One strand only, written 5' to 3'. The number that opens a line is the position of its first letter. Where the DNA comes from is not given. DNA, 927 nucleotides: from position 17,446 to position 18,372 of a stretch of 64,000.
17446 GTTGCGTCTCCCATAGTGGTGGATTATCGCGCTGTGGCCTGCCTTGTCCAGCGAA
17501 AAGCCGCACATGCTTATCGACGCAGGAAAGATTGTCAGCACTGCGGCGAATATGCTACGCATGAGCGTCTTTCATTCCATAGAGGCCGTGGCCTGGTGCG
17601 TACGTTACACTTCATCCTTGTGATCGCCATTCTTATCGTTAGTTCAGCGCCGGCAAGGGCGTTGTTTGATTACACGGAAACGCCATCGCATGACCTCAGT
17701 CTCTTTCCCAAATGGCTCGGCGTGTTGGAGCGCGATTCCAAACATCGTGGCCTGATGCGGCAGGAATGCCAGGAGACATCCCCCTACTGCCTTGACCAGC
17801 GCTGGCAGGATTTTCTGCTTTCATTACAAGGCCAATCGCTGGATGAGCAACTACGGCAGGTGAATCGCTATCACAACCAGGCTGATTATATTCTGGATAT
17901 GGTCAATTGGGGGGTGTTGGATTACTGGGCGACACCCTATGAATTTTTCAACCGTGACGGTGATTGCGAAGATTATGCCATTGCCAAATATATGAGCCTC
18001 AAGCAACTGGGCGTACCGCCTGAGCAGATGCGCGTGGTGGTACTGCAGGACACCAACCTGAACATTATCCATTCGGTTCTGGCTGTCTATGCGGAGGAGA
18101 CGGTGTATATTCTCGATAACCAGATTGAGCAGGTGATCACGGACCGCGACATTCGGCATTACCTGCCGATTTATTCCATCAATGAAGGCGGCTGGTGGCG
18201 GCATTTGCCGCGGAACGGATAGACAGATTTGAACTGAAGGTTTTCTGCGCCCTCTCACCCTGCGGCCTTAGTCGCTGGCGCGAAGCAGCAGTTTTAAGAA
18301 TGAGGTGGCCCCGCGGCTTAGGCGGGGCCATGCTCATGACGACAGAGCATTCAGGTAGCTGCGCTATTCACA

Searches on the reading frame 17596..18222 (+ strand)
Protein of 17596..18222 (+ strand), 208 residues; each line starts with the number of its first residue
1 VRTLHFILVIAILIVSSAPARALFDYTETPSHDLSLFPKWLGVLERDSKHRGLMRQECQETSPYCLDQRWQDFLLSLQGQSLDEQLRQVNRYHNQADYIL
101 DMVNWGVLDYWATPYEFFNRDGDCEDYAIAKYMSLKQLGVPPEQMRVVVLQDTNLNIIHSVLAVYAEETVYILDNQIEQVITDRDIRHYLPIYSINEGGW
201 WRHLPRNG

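Call 19: search_solved_structures(query=window:17596-18222:+, max_evalue=0.001, show_alignments=3)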
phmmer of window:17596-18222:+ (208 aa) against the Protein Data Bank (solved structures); distinct sequences matched with E-value up to 0.001: 2.
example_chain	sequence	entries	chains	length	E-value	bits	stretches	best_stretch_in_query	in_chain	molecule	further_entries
4u65_E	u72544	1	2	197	1.1e-21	80.7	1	69-201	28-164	Putative cystine protease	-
4fgo_A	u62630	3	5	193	4.8e-21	78.5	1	69-202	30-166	Periplasmic protein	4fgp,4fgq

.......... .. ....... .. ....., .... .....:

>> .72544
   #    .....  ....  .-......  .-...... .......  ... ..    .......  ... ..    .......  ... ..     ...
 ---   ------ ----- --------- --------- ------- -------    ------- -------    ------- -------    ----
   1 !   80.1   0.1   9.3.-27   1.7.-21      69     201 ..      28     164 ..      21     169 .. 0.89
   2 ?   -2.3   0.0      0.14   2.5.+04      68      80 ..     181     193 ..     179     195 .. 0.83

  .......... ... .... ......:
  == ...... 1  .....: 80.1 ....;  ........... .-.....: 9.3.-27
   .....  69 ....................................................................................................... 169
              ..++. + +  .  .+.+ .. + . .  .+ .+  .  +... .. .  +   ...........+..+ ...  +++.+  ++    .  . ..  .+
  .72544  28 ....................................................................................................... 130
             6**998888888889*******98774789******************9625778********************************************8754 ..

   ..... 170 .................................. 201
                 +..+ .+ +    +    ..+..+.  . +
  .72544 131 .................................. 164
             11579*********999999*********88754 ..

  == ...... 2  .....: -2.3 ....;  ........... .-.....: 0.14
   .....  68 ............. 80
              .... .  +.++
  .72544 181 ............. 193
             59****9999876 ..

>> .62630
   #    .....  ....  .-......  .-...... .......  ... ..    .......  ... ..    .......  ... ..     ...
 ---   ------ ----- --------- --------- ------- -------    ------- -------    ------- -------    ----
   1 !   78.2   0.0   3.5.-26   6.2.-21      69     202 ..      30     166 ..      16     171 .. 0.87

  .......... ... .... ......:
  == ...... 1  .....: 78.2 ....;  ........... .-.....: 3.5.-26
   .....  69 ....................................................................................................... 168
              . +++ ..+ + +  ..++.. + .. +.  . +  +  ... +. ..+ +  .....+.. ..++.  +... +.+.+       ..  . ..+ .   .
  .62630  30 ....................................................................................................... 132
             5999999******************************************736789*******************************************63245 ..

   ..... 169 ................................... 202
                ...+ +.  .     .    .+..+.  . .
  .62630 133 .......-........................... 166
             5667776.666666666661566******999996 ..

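Call 28: find_homologous_proteins(query=window:17596-18222:+, max_evalue=1e-10)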
Query window:17596-18222:+ (208 aa): 1333 proteins with E <= 1e-10 among 1427 candidates; the best 120 are listed.
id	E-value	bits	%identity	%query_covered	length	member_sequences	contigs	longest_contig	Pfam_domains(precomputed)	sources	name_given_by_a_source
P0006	5.6e-140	482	100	100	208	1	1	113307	PF06035.18,PF04473.19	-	-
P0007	1.2e-71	259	59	97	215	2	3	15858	PF06035.18,PF04473.19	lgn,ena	-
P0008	7.8e-68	246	54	97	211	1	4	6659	PF06035.18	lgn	-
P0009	4.0e-67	244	60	88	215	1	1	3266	PF06035.18,PF04473.19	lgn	-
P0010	1.6e-66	242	57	91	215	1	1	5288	PF06035.18,PF04473.19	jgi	jgi:predicted transglutaminase-like cysteine proteinase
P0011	6.7e-65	237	57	88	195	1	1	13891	PF06035.18,PF04473.19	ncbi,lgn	-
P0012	2.1e-64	235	54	98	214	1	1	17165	PF06035.18,PF04473.19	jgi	jgi:predicted transglutaminase-like cysteine proteinase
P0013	2.3e-64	235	53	98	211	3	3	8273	PF06035.18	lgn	-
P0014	2.6e-64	235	54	98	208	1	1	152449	PF06035.18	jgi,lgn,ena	-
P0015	4.4e-64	234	52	98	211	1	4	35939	PF06035.18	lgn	-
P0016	6.1e-64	234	54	94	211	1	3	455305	PF06035.18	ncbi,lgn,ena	-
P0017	1.0e-63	233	54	97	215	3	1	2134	PF06035.18,PF04473.19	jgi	-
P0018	1.1e-63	233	55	96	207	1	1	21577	PF06035.18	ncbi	-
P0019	3.2e-63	231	49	96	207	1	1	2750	PF06035.18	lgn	-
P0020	6.6e-63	230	51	96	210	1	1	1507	PF06035.18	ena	-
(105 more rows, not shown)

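Call 33: find_encoding_contigs(protein=P0007, flank=10000, max_places=3)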
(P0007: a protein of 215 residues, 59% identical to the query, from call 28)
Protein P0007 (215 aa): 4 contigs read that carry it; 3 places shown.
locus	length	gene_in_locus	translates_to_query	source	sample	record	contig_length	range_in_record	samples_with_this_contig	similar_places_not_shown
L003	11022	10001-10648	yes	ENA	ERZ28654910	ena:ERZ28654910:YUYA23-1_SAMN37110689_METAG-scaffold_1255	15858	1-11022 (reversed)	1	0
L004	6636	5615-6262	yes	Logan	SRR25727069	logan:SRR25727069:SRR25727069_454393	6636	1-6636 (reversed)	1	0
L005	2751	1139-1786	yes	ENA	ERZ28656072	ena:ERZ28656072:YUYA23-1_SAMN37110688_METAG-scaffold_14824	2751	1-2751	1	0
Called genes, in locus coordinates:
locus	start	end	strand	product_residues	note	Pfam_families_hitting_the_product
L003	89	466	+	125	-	PF01850:PIN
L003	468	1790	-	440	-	PF00202:Aminotran_3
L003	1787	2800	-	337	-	PF04055:Radical_SAM, PF06968:BATS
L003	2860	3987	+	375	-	PF00155:Aminotran_1_2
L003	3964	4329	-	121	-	PF02518:HATPase_c, PF13589:HATPase_c_3 (weak)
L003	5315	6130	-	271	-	PF02548:Pantoate_transf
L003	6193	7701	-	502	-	PF00512:HisKA, PF02518:HATPase_c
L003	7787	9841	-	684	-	PF08448:PAS_4, PF13487:HD_5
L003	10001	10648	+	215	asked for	PF06035:Peptidase_C93, PF04473:DUF553 (weak)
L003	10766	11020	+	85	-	?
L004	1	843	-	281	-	?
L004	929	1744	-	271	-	PF02548:Pantoate_transf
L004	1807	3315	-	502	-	PF00512:HisKA, PF02518:HATPase_c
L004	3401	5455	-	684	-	PF08448:PAS_4, PF13487:HD_5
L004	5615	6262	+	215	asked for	PF06035:Peptidase_C93, PF04473:DUF553 (weak)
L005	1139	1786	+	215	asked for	PF06035:Peptidase_C93, PF04473:DUF553 (weak)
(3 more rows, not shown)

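Call 34: find_encoding_contigs(protein=P0014, flank=10000, max_places=2)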
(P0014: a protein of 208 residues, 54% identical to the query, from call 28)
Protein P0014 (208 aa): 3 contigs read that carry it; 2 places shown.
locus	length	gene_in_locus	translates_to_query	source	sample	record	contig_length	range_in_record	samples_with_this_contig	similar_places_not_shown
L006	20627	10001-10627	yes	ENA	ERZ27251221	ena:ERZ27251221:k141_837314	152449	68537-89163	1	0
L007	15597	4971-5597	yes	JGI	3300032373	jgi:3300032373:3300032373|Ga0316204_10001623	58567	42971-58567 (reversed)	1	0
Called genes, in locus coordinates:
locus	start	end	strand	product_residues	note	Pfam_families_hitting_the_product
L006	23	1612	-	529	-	PF20154:LNT_N, PF00795:CN_hydrolase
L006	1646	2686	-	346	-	PF00571:CBS (weak), PF03471:CorC_HlyC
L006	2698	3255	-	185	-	PF02130:YbeY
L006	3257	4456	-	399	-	PF02562:PhoH, PF13245:AAA_19 (weak), PF13604:AAA_30 (weak)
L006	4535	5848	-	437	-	PF00919:UPF0004, PF04055:Radical_SAM, PF01938:TRAM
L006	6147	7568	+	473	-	PF07693:KAP_NTPase, PF24883:NPHP3_N (faint)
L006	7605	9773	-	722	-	PF00989:PAS (faint), PF08448:PAS_4, PF13487:HD_5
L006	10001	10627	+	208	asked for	PF06035:Peptidase_C93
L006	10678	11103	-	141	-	-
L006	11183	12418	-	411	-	PF07394:DUF1501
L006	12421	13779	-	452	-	PF08811:DUF1800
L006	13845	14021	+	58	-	-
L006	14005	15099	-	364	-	PF13426:PAS_9, PF08447:PAS_3 (faint), PF00990:GGDEF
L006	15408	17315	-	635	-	PF02518:HATPase_c (weak), PF13589:HATPase_c_3, PF00183:HSP90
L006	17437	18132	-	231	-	PF07963:N_methyl (weak)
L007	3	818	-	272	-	?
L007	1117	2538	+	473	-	PF07693:KAP_NTPase, PF24883:NPHP3_N (faint)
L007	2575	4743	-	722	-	PF00989:PAS (faint), PF08448:PAS_4, PF13487:HD_5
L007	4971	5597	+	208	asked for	PF06035:Peptidase_C93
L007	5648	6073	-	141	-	-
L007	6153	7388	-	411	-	PF07394:DUF1501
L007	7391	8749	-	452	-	PF08811:DUF1800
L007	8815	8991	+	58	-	-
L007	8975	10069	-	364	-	PF13426:PAS_9, PF08447:PAS_3 (faint), PF00990:GGDEF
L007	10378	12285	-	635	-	PF02518:HATPase_c (weak), PF13589:HATPase_c_3, PF00183:HSP90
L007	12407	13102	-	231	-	PF07963:N_methyl (weak)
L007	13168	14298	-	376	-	PF01098:FTSW_RODA_SPOVE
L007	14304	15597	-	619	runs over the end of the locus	PF03717:PBP_dimer, PF00905:Transpeptidase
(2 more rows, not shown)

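Call 50: search_protein_families(library=ncbifam, proteins=[window:17596-18222:+], max_evalue=0.01)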
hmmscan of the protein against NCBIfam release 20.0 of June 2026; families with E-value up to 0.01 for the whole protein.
window:17596-18222:+ (208 aa): 1 family
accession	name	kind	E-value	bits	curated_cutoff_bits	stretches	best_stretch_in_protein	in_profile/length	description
NF045674.1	CystProtLapG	equivalog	5.4e-30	104.2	320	1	69-201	50-186/221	cysteine protease LapG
